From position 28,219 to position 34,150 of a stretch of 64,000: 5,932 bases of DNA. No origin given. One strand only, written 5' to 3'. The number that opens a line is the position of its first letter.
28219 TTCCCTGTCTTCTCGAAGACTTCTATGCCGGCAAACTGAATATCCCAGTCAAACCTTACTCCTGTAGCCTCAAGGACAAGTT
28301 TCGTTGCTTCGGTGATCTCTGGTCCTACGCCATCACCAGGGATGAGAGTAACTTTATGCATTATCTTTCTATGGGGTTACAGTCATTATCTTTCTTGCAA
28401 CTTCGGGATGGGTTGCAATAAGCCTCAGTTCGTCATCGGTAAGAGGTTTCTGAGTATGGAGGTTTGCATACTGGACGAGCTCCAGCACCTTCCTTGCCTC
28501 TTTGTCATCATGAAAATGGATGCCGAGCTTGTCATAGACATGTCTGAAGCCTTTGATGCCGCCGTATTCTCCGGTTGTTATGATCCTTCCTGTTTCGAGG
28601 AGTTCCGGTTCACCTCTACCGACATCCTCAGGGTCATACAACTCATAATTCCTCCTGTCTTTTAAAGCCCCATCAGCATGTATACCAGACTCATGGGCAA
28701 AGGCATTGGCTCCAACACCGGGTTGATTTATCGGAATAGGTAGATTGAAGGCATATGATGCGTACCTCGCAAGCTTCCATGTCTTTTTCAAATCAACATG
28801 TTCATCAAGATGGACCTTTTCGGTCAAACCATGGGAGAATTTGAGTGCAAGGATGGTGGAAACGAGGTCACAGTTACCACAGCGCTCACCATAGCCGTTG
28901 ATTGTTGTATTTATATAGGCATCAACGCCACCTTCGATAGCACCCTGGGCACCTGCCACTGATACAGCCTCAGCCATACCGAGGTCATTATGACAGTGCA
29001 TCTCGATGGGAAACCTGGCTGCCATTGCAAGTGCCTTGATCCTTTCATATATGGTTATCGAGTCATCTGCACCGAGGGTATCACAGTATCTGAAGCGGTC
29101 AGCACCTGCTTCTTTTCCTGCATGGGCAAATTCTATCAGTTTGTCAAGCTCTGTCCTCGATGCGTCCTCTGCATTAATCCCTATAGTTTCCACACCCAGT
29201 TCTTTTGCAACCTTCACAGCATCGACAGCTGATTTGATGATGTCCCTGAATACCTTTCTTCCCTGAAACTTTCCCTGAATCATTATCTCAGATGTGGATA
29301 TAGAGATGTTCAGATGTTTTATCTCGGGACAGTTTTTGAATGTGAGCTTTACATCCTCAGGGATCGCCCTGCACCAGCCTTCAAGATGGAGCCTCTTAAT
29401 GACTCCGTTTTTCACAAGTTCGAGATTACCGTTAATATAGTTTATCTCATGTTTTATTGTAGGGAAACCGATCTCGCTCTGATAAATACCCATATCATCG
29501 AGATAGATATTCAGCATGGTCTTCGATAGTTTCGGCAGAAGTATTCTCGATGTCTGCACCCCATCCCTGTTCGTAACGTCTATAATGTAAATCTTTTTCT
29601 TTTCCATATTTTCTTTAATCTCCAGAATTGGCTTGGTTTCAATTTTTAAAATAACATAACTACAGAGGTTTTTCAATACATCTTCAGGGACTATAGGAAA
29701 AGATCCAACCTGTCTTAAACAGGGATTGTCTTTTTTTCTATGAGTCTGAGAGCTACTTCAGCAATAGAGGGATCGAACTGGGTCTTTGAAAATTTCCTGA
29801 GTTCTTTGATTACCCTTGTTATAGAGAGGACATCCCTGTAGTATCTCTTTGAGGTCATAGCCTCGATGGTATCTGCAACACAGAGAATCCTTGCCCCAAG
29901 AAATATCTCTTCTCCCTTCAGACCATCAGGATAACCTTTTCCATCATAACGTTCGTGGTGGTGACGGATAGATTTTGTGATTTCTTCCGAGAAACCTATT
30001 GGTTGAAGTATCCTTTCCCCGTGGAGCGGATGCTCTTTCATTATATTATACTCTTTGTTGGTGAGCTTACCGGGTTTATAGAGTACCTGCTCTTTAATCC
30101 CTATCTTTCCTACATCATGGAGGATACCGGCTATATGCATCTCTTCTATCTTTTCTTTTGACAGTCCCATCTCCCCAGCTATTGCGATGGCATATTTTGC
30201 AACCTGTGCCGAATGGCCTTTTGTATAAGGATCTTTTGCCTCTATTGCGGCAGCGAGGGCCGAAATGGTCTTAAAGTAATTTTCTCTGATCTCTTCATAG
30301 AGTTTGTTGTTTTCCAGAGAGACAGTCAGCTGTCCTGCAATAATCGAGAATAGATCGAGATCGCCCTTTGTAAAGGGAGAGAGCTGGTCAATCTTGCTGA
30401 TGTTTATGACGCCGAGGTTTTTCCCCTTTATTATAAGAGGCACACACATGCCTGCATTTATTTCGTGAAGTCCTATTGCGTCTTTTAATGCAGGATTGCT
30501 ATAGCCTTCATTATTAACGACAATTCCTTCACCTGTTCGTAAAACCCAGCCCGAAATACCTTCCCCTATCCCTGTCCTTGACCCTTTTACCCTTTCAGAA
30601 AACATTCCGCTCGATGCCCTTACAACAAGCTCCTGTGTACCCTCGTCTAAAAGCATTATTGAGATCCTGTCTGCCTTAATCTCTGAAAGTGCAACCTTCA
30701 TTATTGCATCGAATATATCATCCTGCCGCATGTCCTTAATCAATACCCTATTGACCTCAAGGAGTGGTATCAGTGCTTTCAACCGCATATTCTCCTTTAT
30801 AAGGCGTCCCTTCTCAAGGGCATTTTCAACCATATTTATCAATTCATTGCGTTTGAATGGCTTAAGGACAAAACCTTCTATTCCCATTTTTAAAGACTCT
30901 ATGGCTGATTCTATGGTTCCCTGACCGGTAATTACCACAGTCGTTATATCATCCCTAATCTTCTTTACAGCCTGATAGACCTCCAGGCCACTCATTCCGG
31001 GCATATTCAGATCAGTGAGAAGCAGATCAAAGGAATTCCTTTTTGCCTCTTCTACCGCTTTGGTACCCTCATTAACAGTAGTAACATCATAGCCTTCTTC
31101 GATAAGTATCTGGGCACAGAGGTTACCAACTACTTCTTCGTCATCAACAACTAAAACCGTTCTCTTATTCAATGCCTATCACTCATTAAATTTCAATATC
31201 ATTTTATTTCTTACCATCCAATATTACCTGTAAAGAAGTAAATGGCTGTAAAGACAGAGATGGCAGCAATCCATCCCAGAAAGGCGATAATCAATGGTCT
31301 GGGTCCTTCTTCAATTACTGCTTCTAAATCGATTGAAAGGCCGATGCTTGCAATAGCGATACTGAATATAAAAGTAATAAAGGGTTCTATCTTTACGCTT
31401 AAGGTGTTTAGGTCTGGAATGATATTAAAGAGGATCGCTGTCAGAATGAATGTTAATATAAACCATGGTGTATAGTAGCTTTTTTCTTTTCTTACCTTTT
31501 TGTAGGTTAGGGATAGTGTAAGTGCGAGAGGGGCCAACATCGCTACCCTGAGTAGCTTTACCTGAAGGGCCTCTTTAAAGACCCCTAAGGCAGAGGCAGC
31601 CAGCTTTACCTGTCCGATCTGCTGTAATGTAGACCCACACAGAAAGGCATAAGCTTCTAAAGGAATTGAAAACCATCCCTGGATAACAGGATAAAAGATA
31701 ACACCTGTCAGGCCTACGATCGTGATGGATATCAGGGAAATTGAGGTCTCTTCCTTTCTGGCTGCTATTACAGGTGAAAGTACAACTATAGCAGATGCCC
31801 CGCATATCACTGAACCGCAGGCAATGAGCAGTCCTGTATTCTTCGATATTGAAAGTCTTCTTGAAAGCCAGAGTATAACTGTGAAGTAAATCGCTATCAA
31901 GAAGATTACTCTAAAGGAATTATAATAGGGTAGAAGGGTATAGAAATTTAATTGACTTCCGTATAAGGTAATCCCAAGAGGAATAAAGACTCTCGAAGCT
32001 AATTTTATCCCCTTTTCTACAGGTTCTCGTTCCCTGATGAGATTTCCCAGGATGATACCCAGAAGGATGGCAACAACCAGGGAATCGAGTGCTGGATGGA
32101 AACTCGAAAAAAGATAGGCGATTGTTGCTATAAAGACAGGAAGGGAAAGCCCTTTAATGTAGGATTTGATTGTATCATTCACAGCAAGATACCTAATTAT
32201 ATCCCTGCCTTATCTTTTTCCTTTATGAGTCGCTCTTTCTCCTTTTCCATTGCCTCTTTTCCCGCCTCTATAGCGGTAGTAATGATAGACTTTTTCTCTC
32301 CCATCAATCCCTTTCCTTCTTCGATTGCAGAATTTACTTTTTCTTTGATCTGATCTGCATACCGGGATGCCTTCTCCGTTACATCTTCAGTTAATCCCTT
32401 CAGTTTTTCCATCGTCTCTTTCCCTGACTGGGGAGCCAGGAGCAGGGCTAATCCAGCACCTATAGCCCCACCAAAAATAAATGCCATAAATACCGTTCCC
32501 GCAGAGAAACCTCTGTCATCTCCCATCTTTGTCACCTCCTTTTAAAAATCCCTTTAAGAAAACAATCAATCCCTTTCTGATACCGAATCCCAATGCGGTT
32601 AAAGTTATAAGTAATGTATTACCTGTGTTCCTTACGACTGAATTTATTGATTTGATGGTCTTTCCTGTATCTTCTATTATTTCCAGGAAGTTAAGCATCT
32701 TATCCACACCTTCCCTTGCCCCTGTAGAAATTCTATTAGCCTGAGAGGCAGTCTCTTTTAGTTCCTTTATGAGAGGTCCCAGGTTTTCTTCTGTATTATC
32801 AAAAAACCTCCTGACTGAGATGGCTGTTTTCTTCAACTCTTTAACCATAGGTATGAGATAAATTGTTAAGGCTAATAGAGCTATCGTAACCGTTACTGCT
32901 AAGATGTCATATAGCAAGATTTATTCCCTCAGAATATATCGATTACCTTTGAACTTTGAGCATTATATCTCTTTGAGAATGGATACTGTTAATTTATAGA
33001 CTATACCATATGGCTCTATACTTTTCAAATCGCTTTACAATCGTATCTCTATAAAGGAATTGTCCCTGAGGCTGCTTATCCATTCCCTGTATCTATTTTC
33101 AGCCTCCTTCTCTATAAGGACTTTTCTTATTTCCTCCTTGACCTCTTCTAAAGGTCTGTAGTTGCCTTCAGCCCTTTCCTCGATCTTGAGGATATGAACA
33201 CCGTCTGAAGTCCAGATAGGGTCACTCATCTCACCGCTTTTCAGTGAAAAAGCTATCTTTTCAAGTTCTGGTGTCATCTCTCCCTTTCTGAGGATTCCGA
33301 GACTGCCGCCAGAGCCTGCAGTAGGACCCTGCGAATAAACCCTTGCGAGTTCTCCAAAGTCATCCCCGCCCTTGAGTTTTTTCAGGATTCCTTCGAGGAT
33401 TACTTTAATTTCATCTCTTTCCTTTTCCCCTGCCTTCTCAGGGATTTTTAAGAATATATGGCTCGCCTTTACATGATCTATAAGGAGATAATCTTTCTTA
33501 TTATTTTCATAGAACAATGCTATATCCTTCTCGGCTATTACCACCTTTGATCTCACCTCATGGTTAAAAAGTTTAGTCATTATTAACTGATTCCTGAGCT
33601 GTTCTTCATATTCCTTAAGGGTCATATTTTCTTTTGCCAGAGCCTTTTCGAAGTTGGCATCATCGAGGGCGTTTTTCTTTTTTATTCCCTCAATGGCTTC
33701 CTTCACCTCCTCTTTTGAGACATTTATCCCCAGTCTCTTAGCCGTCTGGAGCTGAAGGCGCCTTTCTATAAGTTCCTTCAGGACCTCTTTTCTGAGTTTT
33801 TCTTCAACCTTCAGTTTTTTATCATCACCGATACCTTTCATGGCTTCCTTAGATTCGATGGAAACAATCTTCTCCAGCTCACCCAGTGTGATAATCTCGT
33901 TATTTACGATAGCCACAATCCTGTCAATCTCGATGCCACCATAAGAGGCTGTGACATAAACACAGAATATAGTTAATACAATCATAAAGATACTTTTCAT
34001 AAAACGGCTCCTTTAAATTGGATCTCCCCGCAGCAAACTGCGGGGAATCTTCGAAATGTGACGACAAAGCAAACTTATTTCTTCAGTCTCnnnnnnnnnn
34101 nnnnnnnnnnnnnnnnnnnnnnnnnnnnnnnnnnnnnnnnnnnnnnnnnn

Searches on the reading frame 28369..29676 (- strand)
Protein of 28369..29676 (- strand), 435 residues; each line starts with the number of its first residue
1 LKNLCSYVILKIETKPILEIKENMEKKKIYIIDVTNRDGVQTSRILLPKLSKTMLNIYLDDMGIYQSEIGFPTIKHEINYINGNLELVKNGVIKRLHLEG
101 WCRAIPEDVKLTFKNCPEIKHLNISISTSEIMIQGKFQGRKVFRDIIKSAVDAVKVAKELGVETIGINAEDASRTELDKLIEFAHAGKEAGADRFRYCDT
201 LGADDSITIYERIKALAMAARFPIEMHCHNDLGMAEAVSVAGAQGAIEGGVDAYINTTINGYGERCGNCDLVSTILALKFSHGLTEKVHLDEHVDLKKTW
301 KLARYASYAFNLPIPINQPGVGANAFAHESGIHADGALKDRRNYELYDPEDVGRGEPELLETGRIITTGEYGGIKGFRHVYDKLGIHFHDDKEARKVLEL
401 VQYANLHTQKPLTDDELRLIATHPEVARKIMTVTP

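Call 59: search_protein_families(library=pfam, proteins=[window:28369-29676:-], max_evalue=0.00001)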
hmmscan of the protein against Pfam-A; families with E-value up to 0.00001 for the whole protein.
window:28369-29676:- (435 aa): 2 families
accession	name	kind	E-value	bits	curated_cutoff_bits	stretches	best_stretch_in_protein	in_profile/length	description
PF00682.25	HMGL-like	-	3.3e-43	148.4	29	1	28-303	1-257/260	HMGL-like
PF22617.1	HCS_D2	-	2e-13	50.9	27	1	321-398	2-72/82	Homocitrate synthase post-HMGL domain-like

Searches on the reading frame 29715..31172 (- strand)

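Call 60: search_protein_families(library=pfam, proteins=[window:29715-31172:-], max_evalue=0.00001)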
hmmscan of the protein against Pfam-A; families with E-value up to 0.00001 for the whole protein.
window:29715-31172:- (485 aa): 7 families
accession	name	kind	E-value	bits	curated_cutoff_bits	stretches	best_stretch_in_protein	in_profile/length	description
PF13487.12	HD_5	-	1.7e-37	129.2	27.2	1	306-470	3-170/170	HD domain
PF00072.30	Response_reg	-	1.8e-28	99.3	30.2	1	6-116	1-111/111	Response regulator receiver domain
PF01966.28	HD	-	2.4e-21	76.6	22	1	319-439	3-116/116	HD domain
PF13185.12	GAF_2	-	1.2e-16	61.6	28.6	1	151-287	5-136/136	GAF domain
PF01590.32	GAF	-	1.1e-14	55.5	22.4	1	151-286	3-133/133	GAF domain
PF13492.12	GAF_3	-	1.1e-11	45.7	27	1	150-288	2-129/129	GAF domain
PF08668.18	HDOD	-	6.8e-06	26.1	22.9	0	320-406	98-194/196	HDOD domain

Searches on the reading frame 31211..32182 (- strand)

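Call 60: search_protein_families(library=pfam, proteins=[window:31211-32182:-], max_evalue=0.00001)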
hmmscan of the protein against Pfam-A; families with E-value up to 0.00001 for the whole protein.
window:31211-32182:- (323 aa): 1 family
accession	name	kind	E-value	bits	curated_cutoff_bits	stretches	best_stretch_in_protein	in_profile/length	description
PF03601.19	Cons_hypoth698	-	6.2e-62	209.7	24.5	1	10-300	1-304/304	Conserved hypothetical protein 698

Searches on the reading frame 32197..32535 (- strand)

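Call 60: search_protein_families(library=pfam, proteins=[window:32197-32535:-], max_evalue=0.00001)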
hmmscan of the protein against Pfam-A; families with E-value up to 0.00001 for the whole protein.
window:32197-32535:- (112 aa): 1 family
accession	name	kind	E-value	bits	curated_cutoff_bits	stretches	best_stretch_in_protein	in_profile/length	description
PF12732.12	YtxH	-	2.1e-15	57.4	37.5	1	17-76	2-61/71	YtxH-like protein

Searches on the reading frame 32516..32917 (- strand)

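Call 60: search_protein_families(library=pfam, proteins=[window:32516-32917:-], max_evalue=0.00001)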
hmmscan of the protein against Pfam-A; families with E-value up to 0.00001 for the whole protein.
window:32516-32917:- (133 aa): 1 family
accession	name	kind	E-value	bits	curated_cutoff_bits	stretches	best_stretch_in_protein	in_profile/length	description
PF06103.16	DUF948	-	1.5e-14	54.4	37.2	1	10-93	6-89/89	Bacterial protein of unknown function (DUF948)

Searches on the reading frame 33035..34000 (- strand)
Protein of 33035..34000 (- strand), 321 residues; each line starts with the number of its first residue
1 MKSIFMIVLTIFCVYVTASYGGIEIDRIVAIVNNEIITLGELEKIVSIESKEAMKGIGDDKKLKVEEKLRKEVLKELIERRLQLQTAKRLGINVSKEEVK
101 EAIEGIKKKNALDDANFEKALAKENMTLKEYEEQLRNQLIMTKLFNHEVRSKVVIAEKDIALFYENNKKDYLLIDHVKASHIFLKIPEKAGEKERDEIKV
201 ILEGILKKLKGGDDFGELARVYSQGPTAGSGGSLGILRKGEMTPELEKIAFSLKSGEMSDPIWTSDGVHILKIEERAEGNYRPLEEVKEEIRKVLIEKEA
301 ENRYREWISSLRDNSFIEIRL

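Call 38: search_protein_families(library=pfam, proteins=[window:33035-34000:-], max_evalue=0.001)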
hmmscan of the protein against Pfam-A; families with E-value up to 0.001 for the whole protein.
window:33035-34000:- (321 aa): 6 families
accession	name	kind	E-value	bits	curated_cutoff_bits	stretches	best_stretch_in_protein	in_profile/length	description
PF00639.27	Rotamase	-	5.2e-25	88.7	21.7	1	181-274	1-96/97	PPIC-type PPIASE domain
PF13624.11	SurA_N_3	-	9.8e-23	81.2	27.2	1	4-144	17-161/162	SurA-like N-terminal domain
PF13616.12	Rotamase_3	-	3e-21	76.6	22.5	1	174-276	13-115/116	PPIC-type PPIASE domain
PF09312.16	SurA_N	-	5.5e-20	72.1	30.8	1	25-144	1-117/118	SurA N-terminal domain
PF13623.11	SurA_N_2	-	7.6e-14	52.2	28.5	1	5-108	16-124/145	SurA-like N-terminal domain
PF13145.12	Rotamase_2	-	9e-13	49.5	27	1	156-289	2-121/121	PPIC-type PPIASE domain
